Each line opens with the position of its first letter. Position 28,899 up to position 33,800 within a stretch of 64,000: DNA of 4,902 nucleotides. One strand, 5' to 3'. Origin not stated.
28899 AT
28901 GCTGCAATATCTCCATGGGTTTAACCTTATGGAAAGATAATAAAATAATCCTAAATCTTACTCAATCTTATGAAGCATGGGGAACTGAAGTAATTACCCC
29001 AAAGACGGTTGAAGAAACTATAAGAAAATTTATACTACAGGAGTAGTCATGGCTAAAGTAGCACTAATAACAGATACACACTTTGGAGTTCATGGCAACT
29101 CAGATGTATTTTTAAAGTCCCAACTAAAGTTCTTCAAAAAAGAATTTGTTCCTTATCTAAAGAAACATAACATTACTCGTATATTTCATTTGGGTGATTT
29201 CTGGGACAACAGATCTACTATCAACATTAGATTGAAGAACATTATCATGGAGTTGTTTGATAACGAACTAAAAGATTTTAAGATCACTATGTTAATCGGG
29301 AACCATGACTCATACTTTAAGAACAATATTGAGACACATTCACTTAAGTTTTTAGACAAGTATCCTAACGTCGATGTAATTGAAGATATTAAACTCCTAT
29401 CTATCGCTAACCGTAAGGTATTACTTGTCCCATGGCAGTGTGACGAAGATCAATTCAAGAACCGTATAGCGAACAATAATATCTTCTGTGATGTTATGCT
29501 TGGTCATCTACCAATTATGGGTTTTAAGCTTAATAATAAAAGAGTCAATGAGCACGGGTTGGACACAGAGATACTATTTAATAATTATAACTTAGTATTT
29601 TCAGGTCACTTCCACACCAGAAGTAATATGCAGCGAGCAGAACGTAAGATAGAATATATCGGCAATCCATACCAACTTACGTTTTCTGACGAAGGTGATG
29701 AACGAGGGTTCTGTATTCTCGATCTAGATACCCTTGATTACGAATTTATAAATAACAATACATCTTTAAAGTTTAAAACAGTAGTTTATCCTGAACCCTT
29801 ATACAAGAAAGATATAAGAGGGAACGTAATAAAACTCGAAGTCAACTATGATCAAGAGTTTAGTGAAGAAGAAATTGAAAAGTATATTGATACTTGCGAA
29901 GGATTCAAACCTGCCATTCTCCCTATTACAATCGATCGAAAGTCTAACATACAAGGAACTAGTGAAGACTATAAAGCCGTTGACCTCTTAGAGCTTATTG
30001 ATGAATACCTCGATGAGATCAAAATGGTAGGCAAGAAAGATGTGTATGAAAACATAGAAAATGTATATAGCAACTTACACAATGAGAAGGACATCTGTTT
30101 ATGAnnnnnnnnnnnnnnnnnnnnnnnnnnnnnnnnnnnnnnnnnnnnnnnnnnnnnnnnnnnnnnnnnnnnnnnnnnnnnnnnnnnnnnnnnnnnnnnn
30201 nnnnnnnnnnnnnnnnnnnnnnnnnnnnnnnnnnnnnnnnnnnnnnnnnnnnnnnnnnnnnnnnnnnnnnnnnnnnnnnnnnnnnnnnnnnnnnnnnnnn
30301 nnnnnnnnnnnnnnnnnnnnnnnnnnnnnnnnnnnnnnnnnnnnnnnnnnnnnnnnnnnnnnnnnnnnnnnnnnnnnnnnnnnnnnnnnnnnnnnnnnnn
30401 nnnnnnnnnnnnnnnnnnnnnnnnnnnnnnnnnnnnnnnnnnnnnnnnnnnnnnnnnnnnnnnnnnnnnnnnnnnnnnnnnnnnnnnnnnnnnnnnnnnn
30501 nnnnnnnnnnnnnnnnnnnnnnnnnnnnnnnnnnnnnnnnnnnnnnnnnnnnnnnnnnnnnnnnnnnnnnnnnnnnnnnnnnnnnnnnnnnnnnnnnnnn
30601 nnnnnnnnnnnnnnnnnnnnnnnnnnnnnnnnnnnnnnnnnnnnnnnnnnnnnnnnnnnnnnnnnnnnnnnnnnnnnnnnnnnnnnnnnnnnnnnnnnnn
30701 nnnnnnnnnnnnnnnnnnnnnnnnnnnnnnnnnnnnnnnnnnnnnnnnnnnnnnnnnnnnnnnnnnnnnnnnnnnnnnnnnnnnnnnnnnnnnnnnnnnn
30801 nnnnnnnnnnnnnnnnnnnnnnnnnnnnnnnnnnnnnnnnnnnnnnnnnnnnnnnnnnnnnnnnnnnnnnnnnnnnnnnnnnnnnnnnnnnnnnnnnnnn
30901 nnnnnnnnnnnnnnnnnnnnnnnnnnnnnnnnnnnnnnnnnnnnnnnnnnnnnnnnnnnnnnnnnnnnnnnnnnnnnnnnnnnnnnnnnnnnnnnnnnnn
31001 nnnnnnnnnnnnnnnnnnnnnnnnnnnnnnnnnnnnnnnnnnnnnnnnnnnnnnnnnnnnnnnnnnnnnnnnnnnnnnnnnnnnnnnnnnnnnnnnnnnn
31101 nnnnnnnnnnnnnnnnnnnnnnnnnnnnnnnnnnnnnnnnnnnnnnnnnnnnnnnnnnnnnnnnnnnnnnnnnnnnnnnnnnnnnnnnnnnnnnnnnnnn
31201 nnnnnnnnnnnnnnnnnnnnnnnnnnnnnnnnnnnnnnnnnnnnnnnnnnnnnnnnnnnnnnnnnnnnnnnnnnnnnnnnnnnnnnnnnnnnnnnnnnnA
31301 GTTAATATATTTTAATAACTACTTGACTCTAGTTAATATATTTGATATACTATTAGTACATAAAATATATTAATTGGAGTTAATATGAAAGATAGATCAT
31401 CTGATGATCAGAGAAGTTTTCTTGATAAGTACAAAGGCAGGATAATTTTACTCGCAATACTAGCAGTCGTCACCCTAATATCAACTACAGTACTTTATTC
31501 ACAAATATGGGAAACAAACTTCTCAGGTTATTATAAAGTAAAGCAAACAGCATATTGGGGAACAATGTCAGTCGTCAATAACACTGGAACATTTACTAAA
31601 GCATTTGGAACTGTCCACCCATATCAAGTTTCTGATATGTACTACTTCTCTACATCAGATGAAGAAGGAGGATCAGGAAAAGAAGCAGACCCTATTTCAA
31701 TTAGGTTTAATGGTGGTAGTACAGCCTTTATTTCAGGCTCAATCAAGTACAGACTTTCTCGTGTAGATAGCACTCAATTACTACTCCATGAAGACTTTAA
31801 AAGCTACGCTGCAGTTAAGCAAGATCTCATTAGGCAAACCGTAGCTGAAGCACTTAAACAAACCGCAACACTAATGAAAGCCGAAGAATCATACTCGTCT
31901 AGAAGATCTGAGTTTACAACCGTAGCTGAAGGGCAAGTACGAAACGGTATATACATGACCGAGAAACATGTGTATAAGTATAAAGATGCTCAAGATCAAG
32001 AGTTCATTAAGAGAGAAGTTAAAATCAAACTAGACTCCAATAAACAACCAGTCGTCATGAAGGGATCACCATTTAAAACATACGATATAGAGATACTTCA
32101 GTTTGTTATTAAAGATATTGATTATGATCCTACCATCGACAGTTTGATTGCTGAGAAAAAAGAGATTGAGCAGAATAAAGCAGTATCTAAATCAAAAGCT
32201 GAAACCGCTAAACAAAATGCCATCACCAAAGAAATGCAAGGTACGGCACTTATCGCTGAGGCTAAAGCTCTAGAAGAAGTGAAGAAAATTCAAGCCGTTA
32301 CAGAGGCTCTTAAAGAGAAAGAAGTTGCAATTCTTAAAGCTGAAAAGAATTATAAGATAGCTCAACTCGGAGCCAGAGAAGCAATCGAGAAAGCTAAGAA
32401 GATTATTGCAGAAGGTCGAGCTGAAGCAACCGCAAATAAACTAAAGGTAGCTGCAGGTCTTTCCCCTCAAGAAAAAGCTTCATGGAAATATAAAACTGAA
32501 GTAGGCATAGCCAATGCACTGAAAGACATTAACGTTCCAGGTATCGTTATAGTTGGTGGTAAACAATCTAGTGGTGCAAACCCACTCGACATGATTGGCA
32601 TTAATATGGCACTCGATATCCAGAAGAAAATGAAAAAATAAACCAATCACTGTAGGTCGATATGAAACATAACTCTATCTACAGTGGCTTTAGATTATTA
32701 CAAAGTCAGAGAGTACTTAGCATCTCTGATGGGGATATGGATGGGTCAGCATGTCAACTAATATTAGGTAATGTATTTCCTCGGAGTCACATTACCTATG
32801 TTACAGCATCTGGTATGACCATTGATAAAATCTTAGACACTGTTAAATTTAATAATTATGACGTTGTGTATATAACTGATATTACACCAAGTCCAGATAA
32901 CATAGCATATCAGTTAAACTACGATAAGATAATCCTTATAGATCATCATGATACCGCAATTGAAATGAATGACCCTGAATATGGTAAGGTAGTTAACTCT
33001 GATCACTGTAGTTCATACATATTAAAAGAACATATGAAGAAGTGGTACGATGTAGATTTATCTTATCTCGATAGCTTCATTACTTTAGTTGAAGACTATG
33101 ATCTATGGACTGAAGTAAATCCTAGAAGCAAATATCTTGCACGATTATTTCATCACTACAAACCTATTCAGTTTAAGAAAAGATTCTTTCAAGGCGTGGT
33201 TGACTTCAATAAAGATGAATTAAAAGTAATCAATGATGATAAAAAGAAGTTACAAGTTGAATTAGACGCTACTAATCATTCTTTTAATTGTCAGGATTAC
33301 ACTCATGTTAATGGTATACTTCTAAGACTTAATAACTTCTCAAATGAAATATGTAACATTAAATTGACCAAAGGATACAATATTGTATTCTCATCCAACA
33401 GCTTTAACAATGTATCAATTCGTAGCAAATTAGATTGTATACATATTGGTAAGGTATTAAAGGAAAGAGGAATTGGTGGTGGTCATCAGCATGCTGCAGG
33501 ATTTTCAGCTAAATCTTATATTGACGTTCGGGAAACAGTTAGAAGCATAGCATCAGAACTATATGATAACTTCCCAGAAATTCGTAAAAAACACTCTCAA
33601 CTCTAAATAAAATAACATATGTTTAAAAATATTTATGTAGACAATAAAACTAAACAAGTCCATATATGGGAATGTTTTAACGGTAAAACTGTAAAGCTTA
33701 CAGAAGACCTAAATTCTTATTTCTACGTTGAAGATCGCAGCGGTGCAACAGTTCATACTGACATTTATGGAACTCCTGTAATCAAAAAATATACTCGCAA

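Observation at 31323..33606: Early-promoter-driven two-gene module: SPFH/band-7 membrane protein plus DHH-DHHA1 phosphoesterase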

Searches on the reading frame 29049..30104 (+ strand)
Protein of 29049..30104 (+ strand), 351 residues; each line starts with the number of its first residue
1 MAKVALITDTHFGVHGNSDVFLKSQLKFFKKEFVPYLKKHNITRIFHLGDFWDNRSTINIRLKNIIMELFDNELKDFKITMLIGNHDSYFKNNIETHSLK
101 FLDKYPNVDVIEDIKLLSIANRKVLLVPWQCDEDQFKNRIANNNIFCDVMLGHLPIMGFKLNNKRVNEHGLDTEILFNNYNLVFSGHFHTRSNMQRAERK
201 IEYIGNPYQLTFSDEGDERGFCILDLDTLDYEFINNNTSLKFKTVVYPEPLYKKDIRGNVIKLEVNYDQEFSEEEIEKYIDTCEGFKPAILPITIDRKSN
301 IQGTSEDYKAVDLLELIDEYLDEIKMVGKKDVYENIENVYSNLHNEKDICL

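Call 3: search_protein_families(library=pfam, proteins=[window:29049-30104:+], max_evalue=0.01)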
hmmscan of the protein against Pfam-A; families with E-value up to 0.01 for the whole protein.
window:29049-30104:+ (351 aa): 2 families
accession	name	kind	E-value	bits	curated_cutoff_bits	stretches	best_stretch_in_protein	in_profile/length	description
PF00149.33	Metallophos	-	3.3e-08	34.6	21.5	1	3-190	2-190/191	Calcineurin-like phosphoesterase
PF12850.12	Metallophos_2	-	8.6e-08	32.8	27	1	3-228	2-153/154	Calcineurin-like phosphoesterase superfamily domain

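Call 4: search_protein_families(library=phrogs, proteins=[window:29049-30104:+], max_evalue=0.001)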
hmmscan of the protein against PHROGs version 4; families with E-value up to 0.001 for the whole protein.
window:29049-30104:+ (351 aa): 2 families
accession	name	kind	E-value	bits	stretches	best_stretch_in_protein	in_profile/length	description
phrog_100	-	DNA, RNA and nucleotide metabolism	2.6e-76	258.9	1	1-346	28-374/989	SbcD-like subunit of palindrome specific endonuclease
phrog_1649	-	other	3.9e-10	39.9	1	2-232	36-292/308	metallo-phosphoesterase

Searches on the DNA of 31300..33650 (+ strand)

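Call 5: search_dna_similar(query=window:31300-33650:+, collection=phages, mode=distant, max_rows=25)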
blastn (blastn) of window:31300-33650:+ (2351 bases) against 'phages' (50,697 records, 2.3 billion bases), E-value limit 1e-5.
No match.
